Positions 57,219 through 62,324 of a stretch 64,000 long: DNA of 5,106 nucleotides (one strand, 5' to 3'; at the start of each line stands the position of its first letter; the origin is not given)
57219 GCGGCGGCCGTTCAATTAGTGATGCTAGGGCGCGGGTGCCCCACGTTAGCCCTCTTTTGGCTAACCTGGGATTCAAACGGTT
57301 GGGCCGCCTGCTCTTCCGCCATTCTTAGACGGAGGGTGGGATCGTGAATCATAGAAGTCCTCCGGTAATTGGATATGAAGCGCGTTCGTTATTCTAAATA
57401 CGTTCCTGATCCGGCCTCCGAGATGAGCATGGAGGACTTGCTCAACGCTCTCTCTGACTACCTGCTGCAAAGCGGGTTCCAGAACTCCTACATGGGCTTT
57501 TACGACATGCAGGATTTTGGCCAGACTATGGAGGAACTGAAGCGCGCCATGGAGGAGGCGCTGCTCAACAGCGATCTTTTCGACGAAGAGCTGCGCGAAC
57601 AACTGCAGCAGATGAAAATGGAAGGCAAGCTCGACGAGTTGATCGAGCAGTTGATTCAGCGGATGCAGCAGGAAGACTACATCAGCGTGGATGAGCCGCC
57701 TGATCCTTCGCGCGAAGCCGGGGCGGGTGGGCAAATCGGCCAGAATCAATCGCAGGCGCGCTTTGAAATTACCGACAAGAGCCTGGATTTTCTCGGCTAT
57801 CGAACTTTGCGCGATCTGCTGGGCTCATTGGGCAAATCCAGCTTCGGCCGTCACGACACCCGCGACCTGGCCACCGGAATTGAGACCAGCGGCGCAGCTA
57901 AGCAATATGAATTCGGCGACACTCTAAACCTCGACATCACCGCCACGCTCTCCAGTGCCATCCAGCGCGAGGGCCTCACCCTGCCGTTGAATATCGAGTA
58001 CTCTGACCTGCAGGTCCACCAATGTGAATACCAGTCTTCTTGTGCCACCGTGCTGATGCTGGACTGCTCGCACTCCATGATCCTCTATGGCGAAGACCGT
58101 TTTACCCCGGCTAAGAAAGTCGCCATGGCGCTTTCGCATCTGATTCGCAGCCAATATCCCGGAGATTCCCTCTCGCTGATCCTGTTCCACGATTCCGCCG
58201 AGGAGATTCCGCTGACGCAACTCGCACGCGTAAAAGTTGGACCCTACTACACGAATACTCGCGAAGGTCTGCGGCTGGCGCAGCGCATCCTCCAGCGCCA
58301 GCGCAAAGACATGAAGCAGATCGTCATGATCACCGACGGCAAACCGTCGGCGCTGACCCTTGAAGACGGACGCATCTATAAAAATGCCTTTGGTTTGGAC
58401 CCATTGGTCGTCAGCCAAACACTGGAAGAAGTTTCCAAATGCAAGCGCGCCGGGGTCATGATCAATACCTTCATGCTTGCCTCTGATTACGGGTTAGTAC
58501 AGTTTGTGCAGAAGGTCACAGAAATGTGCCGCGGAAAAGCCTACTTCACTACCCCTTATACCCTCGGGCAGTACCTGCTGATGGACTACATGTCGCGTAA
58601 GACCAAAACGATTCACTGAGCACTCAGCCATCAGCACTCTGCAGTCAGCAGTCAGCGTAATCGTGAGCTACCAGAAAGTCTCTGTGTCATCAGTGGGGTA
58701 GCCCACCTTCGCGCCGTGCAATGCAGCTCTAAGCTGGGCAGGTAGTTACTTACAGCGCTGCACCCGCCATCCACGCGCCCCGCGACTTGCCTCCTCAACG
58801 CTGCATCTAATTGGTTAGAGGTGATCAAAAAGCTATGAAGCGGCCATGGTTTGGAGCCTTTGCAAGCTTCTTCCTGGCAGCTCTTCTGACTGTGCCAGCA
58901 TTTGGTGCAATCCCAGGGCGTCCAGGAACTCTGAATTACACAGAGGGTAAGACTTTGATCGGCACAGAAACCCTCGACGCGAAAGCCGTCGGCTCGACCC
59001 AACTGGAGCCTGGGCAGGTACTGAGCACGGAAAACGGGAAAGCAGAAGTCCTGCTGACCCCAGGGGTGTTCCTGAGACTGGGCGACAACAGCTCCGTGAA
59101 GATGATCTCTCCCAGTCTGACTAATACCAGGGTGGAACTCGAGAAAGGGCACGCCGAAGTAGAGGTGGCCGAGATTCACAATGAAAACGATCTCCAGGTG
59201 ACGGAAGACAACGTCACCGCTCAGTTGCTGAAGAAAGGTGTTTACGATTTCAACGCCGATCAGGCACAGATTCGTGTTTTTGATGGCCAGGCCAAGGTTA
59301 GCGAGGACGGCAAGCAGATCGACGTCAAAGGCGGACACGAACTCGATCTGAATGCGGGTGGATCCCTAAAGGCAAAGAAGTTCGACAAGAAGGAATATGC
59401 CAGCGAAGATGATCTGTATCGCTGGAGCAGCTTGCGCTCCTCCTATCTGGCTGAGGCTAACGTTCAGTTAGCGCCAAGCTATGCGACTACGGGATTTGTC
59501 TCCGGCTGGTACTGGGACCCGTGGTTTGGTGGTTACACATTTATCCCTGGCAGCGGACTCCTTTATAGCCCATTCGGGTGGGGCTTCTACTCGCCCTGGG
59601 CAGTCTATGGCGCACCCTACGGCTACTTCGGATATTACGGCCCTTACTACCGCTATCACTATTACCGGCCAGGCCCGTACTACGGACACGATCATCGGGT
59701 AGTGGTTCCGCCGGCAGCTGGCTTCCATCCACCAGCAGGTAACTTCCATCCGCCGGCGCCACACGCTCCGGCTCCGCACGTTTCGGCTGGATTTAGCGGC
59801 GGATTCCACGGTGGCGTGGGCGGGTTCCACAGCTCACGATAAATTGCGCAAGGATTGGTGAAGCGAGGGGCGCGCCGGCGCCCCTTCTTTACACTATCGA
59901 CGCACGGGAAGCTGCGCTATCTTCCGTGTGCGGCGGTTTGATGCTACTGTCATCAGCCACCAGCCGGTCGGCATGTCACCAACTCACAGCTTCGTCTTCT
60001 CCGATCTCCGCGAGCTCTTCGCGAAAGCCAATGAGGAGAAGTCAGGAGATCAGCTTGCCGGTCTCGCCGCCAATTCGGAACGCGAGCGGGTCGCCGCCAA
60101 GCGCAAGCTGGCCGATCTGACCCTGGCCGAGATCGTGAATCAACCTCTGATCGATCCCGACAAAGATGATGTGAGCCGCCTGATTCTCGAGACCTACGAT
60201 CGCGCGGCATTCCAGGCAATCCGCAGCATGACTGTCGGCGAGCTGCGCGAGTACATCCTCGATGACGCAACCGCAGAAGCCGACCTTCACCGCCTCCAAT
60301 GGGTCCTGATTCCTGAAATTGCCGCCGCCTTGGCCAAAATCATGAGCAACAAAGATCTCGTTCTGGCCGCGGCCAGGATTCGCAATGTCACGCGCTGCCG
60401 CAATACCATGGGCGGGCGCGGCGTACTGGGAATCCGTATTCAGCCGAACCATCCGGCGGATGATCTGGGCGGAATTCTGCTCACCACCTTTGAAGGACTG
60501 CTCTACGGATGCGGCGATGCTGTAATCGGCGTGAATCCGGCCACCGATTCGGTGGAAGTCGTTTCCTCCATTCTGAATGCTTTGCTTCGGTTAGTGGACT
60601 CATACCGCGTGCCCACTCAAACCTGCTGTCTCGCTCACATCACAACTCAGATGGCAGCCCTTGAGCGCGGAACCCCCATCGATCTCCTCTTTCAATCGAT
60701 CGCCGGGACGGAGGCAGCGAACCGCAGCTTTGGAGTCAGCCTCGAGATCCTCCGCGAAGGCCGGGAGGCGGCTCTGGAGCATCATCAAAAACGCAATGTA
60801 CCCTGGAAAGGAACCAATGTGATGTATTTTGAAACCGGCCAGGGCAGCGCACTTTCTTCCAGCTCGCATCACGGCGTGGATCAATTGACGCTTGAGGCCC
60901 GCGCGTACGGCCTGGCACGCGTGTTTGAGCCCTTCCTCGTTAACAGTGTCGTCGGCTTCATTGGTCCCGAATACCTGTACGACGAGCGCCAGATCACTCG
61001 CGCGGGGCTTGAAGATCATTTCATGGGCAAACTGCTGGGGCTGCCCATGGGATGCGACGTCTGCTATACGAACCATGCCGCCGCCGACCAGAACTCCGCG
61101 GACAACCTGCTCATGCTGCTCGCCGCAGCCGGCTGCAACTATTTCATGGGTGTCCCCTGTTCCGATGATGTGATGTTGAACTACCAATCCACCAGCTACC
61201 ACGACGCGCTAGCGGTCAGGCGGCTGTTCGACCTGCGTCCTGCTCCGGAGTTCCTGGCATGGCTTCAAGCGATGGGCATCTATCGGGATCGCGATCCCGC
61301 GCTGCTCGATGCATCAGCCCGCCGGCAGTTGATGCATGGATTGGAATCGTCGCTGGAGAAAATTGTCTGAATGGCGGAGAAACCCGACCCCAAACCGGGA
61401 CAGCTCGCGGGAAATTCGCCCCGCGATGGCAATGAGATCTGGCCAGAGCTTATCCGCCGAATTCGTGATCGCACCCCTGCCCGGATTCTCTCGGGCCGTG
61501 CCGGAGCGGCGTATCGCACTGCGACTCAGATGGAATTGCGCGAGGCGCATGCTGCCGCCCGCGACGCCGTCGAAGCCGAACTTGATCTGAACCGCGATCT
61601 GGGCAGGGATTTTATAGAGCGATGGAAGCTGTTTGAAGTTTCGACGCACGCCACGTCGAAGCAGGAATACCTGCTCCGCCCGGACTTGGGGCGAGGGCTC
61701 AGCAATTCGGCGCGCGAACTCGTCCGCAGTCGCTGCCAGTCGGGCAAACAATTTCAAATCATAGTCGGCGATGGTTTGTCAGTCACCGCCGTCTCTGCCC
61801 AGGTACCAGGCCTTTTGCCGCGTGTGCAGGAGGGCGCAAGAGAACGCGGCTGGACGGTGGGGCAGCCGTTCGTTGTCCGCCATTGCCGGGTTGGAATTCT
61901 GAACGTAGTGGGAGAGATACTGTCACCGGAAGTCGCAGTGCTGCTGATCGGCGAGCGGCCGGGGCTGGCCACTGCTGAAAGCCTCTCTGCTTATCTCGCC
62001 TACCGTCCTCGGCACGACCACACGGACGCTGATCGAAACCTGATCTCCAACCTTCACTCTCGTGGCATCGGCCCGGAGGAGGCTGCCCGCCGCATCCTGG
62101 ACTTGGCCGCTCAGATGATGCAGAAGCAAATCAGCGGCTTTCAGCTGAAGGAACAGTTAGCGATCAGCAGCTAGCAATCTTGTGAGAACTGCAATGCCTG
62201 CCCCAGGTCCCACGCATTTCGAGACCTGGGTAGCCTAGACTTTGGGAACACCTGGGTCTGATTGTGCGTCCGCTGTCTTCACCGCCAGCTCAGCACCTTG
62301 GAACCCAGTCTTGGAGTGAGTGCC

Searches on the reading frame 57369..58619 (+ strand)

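Call 18: search_protein_families(library=pfam, proteins=[window:57369-58619:+], max_evalue=0.001)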
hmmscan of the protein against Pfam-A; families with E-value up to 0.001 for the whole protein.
window:57369-58619:+ (416 aa): 2 families
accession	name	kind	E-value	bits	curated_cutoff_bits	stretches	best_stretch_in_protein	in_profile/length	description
PF13519.12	VWA_2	-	4.7e-10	40.5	27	1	227-325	1-107/107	von Willebrand factor type A domain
PF00092.34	VWA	-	0.00021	22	23.8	0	228-360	3-155/174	von Willebrand factor type A domain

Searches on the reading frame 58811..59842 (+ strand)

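Call 18: search_protein_families(library=pfam, proteins=[window:58811-59842:+], max_evalue=0.001)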
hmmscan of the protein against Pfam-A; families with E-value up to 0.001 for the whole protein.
window:58811-59842:+ (343 aa): 1 family
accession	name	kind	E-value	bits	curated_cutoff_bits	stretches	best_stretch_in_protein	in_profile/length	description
PF04773.18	FecR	-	4.7e-08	33.8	24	1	71-161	3-96/97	FecR protein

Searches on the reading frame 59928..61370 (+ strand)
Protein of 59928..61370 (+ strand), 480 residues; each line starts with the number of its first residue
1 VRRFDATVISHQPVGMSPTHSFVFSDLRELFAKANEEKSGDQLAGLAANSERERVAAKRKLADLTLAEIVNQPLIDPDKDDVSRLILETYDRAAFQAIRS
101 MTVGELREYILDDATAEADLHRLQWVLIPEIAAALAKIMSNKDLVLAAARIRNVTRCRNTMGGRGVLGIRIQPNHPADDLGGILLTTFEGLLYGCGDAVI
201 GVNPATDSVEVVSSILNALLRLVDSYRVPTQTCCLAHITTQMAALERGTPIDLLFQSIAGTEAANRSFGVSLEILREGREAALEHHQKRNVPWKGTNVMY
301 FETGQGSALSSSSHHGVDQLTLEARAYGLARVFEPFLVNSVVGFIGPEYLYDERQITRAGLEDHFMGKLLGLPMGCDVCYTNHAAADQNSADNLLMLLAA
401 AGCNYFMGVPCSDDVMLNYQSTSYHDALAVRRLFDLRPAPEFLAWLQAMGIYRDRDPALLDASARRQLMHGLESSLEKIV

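Call 18: search_protein_families(library=pfam, proteins=[window:59928-61370:+], max_evalue=0.001)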
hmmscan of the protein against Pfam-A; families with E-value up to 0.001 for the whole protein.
window:59928-61370:+ (480 aa): 1 family
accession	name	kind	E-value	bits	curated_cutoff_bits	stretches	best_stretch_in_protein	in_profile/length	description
PF06751.17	EutB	-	4.2e-202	672.2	25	1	22-453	1-427/435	Ethanolamine ammonia lyase large subunit (EutB)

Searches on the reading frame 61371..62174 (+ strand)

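Call 18: search_protein_families(library=pfam, proteins=[window:61371-62174:+], max_evalue=0.001)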
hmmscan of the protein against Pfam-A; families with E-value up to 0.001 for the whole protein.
window:61371-62174:+ (267 aa): 1 family
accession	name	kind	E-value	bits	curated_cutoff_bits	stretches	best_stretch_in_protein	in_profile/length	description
PF05985.16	EutC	-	2.1e-77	260.1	25.8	1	28-260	4-235/235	Ethanolamine ammonia-lyase light chain (EutC)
